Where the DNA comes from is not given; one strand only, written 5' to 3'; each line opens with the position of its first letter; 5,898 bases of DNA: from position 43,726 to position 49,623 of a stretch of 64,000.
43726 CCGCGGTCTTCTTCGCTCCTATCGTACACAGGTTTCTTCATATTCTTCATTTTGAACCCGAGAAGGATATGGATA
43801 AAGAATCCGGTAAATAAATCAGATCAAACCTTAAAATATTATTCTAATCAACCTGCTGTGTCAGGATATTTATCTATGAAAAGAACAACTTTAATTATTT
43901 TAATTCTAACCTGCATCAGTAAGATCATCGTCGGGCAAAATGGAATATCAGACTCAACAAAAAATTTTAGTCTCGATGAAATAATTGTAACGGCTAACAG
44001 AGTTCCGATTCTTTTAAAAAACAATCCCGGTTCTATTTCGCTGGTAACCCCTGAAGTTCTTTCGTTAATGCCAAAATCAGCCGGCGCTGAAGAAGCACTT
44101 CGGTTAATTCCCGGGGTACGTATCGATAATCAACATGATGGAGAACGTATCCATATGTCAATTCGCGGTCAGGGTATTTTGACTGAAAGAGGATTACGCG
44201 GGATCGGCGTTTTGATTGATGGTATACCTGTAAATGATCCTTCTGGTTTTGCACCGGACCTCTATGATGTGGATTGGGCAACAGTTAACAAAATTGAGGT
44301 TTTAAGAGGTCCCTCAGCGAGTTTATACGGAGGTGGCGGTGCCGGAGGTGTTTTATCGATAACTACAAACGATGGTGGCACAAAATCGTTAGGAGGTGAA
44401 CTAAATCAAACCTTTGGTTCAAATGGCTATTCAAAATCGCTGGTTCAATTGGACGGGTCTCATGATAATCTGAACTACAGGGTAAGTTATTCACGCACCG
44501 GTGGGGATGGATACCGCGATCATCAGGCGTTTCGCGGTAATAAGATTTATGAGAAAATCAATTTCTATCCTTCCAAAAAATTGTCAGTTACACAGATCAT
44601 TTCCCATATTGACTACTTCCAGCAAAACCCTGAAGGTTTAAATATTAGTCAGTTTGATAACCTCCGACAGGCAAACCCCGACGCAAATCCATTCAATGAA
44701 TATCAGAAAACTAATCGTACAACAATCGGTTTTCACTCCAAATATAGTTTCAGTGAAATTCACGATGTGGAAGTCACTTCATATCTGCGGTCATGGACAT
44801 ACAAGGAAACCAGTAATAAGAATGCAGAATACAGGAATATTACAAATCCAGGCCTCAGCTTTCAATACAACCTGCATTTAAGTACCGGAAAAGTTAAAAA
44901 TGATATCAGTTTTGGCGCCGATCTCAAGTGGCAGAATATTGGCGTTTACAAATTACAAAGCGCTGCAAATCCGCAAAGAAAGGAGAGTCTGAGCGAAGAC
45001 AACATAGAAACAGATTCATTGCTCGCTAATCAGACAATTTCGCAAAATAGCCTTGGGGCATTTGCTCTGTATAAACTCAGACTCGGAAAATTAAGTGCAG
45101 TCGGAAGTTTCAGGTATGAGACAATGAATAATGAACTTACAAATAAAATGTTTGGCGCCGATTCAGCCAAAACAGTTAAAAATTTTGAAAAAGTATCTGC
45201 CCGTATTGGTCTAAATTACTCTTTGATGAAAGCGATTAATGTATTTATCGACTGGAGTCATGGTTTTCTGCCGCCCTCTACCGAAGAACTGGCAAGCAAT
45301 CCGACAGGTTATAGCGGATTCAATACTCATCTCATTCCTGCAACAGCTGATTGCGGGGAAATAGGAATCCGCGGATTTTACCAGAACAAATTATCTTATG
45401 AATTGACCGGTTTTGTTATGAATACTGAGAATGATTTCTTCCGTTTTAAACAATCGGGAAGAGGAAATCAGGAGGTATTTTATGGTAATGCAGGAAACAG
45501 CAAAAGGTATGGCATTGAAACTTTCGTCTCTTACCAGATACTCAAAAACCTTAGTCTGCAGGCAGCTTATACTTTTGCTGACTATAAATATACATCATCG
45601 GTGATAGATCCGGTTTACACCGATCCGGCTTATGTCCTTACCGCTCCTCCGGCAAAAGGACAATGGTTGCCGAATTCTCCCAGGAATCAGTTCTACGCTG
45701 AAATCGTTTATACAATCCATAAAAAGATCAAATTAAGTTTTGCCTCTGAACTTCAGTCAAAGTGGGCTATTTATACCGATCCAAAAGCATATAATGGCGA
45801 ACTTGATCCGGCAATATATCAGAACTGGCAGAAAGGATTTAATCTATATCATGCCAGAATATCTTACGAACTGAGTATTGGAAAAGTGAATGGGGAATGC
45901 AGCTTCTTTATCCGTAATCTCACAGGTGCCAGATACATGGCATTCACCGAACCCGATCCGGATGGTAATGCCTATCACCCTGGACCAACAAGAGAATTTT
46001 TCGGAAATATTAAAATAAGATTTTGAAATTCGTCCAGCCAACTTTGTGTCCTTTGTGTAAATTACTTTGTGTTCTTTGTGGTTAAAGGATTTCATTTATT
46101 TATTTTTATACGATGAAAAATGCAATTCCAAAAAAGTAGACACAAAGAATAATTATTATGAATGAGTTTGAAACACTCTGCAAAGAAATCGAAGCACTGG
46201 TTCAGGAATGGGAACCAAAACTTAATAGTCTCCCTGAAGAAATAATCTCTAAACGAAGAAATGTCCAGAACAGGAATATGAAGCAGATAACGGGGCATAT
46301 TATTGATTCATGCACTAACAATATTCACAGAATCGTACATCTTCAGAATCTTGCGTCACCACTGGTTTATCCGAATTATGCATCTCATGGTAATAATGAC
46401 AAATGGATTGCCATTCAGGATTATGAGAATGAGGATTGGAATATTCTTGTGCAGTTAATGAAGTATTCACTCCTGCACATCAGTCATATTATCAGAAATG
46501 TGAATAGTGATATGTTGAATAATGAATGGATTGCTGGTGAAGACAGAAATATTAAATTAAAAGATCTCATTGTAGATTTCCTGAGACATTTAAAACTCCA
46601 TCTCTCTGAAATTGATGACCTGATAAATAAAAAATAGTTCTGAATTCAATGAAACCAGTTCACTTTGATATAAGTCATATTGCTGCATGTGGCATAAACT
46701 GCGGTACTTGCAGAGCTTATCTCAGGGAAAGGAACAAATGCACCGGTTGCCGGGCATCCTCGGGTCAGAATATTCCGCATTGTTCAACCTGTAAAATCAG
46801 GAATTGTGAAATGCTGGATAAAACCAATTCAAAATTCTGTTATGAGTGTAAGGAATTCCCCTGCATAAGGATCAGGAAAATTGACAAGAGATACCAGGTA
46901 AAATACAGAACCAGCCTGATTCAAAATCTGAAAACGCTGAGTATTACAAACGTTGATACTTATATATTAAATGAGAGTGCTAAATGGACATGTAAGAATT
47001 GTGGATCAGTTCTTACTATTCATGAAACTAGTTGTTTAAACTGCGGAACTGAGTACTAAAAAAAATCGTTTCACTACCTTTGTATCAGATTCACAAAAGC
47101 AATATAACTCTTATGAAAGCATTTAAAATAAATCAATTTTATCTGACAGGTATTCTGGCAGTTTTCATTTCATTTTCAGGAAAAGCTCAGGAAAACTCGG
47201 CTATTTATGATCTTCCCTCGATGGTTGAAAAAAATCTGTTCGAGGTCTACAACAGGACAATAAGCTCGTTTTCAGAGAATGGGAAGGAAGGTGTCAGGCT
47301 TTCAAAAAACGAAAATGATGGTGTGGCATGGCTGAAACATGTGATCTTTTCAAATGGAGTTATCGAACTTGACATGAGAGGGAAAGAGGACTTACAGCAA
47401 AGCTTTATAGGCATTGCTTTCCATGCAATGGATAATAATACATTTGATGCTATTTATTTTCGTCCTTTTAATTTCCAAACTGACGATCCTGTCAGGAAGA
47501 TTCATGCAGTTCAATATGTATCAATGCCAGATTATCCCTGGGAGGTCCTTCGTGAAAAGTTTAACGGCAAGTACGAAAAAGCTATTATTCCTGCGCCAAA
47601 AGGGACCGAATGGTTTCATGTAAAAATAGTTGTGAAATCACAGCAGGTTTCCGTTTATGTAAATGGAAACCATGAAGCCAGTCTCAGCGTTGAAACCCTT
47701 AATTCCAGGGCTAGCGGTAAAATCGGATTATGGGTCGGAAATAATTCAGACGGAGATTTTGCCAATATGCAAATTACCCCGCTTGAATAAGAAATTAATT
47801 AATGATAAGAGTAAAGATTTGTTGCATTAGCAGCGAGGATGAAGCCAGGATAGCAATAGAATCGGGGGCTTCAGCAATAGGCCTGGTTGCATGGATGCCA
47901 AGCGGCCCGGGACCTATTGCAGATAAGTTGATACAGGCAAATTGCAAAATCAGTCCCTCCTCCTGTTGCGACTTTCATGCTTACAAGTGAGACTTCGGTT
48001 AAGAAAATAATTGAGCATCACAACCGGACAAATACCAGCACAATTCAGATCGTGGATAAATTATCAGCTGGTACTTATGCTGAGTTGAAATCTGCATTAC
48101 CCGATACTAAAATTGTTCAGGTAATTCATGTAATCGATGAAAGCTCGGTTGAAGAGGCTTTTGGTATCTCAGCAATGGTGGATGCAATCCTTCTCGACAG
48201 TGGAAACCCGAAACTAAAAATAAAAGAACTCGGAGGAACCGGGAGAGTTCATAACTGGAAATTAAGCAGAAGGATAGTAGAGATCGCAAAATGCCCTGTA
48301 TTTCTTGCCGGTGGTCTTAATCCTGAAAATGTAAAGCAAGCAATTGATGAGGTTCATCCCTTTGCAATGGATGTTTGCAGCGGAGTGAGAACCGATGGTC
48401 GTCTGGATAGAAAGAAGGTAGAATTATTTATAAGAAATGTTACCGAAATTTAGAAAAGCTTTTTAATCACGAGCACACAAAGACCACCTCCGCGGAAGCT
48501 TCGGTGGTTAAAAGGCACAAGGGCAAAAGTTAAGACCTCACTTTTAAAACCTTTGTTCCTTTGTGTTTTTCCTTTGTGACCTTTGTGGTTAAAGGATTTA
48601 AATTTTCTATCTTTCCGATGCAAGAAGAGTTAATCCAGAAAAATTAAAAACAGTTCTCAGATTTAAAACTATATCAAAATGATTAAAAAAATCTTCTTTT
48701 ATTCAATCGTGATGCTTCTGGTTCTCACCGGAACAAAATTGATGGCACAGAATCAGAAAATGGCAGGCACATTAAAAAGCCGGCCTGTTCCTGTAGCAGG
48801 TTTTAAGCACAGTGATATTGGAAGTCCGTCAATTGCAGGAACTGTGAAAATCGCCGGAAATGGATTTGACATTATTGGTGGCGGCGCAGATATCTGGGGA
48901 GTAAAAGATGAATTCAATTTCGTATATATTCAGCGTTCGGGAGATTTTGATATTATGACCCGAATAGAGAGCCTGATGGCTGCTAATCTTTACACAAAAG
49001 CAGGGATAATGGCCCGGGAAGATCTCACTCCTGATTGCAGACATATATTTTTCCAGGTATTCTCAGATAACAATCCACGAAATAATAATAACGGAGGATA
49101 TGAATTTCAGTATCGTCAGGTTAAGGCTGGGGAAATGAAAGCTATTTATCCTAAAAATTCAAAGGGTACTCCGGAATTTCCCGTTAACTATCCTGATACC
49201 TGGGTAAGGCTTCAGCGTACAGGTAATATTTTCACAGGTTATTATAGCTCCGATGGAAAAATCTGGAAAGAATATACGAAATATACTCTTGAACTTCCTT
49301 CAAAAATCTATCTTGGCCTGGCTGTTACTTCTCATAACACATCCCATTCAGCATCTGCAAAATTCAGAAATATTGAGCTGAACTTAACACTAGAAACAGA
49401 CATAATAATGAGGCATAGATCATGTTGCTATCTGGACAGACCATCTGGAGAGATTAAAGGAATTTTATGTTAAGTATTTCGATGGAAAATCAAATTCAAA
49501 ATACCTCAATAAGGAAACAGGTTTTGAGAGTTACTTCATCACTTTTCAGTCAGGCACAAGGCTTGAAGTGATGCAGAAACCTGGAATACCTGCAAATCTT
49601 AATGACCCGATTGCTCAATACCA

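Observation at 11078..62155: Very dense family of palindromic intergenic elements built from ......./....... heptad arrays with a conserved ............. tail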

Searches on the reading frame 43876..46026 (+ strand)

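Call 22: search_protein_families(library=pfam, proteins=[window:43876-46026:+])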
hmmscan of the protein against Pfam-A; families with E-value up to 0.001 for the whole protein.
window:43876-46026:+ (716 aa): 2 families
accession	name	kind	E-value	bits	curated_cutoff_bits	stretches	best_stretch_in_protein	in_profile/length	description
PF07715.20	Plug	-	5e-20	72.4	23.9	1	48-159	3-107/107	TonB-dependent Receptor Plug Domain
PF14905.12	OMP_b-brl_3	-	2.3e-05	24.1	27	1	309-589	34-300/408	Outer membrane protein beta-barrel family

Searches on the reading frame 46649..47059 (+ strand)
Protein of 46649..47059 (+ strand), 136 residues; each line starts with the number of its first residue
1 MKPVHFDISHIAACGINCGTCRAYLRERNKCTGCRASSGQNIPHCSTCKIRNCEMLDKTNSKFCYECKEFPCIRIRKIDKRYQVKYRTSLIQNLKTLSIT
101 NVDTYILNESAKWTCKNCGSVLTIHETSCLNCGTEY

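Call 25: search_protein_families(library=pfam, proteins=[window:46649-47059:+], max_evalue=0.01)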
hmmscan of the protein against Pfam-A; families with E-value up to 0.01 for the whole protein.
window:46649-47059:+ (136 aa): 2 families
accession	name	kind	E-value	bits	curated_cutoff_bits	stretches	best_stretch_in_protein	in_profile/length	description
PF12675.12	DUF3795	-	4.1e-08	34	22.6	1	11-76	2-82/83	Protein of unknown function (DUF3795)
PF12773.13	DZR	-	5.7e-05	23.6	27.3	0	113-134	13-32/45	Double zinc ribbon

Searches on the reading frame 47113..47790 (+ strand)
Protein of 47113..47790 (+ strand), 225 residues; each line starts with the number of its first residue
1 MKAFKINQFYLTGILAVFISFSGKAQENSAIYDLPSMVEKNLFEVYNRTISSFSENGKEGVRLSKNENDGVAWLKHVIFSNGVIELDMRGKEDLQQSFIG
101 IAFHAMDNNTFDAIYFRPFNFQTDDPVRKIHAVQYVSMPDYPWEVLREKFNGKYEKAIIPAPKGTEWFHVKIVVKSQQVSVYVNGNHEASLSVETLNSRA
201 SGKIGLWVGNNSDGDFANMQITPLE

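Call 25: search_protein_families(library=pfam, proteins=[window:47113-47790:+], max_evalue=0.01)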
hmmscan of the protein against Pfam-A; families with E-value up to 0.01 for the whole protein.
window:47113-47790:+ (225 aa): 2 families
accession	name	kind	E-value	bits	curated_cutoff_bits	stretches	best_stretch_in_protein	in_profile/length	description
PF06439.18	3keto-disac_hyd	-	1e-06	29.3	26.8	1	59-221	30-186/187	3-keto-disaccharide hydrolase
PF13385.13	Laminin_G_3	-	4.6e-05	24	27.6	1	163-214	77-127/151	Concanavalin A-like lectin/glucanases superfamily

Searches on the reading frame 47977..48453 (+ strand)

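Call 22: search_protein_families(library=pfam, proteins=[window:47977-48453:+])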
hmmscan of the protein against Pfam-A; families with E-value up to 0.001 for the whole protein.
window:47977-48453:+ (158 aa): 1 family
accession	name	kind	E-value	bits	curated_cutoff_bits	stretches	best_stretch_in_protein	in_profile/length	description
PF00697.28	PRAI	-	5.7e-18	65.8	22.7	1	7-153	59-192/193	N-(5'phosphoribosyl)anthranilate (PRA) isomerase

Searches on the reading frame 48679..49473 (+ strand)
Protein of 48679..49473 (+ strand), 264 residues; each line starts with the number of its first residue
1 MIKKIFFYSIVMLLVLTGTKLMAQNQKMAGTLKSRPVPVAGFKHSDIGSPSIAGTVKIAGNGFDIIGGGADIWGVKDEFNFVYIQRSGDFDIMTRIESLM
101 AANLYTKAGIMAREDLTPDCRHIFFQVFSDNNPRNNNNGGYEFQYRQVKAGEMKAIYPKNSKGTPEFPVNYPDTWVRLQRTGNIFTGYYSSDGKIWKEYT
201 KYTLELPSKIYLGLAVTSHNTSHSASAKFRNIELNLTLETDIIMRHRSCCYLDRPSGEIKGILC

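Call 22: search_protein_families(library=pfam, proteins=[window:48679-49473:+])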
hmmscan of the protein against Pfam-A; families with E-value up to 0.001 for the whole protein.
window:48679-49473:+ (264 aa): 1 family
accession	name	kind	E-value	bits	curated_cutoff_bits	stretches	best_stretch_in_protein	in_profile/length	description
PF07081.18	DUF1349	-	4.6e-07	30.1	32.4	1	76-235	36-177/179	Protein of unknown function (DUF1349)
